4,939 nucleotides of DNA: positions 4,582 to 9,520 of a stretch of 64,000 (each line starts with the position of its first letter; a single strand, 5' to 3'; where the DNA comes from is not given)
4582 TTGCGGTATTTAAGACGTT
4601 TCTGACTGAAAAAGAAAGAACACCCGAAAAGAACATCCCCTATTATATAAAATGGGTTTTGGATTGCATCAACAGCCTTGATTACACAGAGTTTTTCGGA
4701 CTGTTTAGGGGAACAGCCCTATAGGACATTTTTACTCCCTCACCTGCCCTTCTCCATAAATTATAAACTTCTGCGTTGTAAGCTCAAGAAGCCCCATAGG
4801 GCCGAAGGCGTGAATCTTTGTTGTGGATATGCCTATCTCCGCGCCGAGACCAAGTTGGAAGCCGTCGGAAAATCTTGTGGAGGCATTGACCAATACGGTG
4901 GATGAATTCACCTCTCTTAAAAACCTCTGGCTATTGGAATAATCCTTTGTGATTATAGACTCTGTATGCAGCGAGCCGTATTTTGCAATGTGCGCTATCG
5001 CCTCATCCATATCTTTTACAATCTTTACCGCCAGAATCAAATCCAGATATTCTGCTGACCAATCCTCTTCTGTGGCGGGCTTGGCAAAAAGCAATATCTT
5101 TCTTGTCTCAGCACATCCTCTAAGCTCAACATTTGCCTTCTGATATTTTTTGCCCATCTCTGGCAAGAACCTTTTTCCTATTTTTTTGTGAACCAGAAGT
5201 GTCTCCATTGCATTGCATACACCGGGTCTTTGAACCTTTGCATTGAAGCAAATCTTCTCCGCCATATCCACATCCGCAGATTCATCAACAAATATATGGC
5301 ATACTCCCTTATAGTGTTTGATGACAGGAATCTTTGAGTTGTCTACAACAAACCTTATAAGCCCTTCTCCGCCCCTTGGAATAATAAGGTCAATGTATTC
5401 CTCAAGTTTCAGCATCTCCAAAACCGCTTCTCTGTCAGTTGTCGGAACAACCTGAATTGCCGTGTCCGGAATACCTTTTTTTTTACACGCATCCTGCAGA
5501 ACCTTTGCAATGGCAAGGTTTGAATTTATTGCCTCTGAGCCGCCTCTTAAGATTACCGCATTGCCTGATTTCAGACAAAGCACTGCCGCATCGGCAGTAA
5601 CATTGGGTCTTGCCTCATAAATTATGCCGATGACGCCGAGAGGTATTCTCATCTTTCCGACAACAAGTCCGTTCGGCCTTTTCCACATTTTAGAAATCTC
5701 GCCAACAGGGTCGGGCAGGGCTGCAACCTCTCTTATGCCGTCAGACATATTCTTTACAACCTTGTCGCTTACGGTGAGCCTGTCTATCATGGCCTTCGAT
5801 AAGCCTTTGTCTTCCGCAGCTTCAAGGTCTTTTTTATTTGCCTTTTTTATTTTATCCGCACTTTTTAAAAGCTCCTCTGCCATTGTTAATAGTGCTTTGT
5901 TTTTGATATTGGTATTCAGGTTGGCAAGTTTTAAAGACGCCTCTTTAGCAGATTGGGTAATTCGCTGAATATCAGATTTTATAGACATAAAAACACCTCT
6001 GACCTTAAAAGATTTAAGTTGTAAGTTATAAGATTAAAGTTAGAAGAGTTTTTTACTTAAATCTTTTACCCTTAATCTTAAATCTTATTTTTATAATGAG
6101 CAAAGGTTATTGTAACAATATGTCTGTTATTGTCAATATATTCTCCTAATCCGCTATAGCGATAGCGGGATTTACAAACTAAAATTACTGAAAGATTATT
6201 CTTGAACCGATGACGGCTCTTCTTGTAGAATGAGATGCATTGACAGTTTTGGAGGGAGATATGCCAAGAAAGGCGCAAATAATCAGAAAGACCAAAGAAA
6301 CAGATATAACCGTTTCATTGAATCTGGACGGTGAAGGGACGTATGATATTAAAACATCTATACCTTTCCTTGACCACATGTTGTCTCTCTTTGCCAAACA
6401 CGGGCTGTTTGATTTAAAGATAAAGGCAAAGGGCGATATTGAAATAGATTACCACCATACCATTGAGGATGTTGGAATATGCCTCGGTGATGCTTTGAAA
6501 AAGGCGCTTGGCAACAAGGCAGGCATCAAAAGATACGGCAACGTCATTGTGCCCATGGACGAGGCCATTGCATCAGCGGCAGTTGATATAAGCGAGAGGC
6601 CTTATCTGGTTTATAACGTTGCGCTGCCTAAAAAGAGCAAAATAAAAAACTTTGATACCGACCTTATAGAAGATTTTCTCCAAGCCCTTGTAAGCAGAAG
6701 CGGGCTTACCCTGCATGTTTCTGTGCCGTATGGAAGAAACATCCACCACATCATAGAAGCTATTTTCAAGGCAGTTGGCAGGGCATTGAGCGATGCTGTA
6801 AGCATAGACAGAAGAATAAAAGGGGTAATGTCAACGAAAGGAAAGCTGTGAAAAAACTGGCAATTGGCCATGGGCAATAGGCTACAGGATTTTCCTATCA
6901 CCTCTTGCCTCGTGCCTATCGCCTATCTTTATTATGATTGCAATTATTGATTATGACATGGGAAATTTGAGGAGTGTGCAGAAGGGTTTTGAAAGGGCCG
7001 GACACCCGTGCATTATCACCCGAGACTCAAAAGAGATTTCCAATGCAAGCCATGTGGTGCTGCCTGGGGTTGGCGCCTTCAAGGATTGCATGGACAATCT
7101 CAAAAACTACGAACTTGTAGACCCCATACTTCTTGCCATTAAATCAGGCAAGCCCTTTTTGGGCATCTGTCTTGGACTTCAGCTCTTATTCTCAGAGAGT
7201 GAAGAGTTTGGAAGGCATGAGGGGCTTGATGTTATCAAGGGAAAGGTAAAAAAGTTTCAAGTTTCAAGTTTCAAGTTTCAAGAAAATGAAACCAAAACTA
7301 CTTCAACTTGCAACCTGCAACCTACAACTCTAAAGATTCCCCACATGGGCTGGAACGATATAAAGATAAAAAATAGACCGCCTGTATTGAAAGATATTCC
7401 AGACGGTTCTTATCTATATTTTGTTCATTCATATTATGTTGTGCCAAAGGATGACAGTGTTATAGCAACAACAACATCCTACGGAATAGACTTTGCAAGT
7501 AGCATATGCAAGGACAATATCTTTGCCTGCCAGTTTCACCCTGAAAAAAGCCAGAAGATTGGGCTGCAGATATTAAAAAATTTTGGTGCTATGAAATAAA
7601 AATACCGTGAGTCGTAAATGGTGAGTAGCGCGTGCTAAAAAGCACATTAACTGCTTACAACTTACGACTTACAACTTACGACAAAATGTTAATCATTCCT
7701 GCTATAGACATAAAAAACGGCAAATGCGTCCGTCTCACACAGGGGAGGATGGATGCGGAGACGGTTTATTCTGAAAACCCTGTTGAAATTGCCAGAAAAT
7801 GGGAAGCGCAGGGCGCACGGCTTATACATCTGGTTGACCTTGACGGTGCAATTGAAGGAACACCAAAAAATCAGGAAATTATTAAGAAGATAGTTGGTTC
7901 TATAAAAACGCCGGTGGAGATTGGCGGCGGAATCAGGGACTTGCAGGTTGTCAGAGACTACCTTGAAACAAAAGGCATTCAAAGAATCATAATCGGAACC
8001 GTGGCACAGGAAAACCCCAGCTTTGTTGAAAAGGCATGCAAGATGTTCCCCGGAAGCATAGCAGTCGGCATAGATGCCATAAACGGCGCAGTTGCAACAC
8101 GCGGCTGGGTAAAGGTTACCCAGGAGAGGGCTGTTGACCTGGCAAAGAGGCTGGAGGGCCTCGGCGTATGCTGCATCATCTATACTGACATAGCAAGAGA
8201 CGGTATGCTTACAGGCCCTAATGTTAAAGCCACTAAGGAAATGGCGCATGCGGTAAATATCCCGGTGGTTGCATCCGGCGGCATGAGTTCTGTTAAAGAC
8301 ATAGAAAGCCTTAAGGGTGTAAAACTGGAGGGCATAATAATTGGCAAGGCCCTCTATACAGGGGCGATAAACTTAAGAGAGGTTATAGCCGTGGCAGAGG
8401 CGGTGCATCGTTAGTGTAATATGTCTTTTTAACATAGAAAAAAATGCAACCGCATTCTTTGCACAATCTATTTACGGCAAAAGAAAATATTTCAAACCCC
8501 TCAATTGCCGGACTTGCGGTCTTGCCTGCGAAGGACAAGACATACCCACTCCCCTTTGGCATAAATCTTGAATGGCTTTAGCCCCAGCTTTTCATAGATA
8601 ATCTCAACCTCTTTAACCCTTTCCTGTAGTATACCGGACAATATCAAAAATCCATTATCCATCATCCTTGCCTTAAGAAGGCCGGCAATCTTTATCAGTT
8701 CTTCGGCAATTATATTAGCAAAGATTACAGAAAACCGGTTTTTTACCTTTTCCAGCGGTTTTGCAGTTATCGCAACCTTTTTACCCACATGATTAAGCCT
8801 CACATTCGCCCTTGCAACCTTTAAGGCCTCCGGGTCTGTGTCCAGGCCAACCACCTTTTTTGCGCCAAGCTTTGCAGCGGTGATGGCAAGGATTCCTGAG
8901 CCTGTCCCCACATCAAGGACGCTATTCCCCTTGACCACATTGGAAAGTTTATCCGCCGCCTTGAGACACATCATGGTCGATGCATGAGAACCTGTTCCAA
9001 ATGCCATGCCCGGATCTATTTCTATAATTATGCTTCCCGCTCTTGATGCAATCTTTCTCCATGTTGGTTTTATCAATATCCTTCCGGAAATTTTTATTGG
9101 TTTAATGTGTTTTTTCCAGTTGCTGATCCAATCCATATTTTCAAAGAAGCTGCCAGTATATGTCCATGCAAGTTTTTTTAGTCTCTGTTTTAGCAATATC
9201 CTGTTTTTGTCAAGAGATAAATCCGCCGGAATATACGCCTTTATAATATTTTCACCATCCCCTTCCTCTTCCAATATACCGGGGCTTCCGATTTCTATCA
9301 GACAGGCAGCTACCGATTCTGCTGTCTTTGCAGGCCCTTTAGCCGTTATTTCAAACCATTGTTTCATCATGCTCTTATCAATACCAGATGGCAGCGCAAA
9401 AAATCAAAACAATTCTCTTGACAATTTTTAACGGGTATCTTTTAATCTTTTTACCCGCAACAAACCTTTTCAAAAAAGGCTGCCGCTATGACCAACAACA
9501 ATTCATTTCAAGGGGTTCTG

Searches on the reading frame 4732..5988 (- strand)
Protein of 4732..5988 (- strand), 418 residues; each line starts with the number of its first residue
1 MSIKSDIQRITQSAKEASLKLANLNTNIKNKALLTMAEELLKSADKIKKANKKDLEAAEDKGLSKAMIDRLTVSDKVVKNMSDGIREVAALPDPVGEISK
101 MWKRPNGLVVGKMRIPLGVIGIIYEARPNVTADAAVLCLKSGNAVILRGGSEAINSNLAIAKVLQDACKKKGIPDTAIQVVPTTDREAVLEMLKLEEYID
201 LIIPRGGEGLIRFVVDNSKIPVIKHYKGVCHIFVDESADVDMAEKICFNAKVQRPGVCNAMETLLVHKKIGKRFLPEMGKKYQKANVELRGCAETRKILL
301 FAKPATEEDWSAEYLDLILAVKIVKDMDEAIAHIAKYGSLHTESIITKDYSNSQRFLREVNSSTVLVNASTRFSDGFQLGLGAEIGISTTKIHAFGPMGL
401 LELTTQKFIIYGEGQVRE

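Call 36: search_protein_families(library=pfam, proteins=[window:4732-5988:-], max_evalue=0.00001)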
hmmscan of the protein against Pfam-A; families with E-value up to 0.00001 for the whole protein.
window:4732-5988:- (418 aa): 1 family
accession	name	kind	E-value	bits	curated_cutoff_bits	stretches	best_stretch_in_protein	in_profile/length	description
PF00171.27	Aldedh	-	5.8e-22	78.3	23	1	4-287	28-298/461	Aldehyde dehydrogenase family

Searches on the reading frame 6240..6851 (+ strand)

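Call 36: search_protein_families(library=pfam, proteins=[window:6240-6851:+], max_evalue=0.00001)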
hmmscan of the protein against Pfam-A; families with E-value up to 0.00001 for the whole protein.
window:6240-6851:+ (203 aa): 1 family
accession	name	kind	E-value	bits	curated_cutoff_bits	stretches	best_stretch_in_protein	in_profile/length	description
PF00475.24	IGPD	-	1.8e-64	216.7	27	1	39-183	1-144/144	Imidazoleglycerol-phosphate dehydratase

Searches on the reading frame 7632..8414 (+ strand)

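Call 36: search_protein_families(library=pfam, proteins=[window:7632-8414:+], max_evalue=0.00001)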
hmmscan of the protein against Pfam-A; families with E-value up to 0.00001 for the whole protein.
window:7632-8414:+ (260 aa): 2 families
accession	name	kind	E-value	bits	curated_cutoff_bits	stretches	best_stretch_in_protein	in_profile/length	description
PF00977.27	His_biosynth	-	4.3e-81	272.1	23.6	1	21-246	2-227/228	Histidine biosynthesis protein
PF01207.24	Dus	-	3e-09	36.9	20.4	1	49-137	139-229/311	Dihydrouridine synthase (Dus)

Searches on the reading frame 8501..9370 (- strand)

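Call 36: search_protein_families(library=pfam, proteins=[window:8501-9370:-], max_evalue=0.00001)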
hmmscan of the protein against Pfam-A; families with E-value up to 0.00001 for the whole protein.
window:8501-9370:- (289 aa): 8 families
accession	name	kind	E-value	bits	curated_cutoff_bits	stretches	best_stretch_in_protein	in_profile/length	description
PF06325.19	PrmA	-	2.7e-71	240.9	22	1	5-282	2-295/296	Ribosomal protein L11 methyltransferase (PrmA)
PF13847.12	Methyltransf_31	-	1.3e-09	38.3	27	1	147-219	3-81/145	Methyltransferase domain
PF02475.24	TRM5-TYW2_MTfase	-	5.9e-09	36.5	28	1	144-210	33-100/164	TRM5/TYW2 methyltransferase domain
PF13649.12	Methyltransf_25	-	7.6e-09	36.6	27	1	151-218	1-70/97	Methyltransferase domain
PF05175.20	MTS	-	1e-08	35.5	23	1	145-219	30-105/170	Methyltransferase small domain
PF08241.18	Methyltransf_11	-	1.6e-06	29.1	21.2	1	152-221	1-69/95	Methyltransferase domain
PF01135.25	PCMT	-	4.4e-06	27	20.3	1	126-196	52-124/210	Protein-L-isoaspartate(D-aspartate) O-methyltransferase (PCMT)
PF03602.21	Cons_hypoth95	-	6.3e-06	26.4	24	0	142-200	36-94/182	Conserved hypothetical protein 95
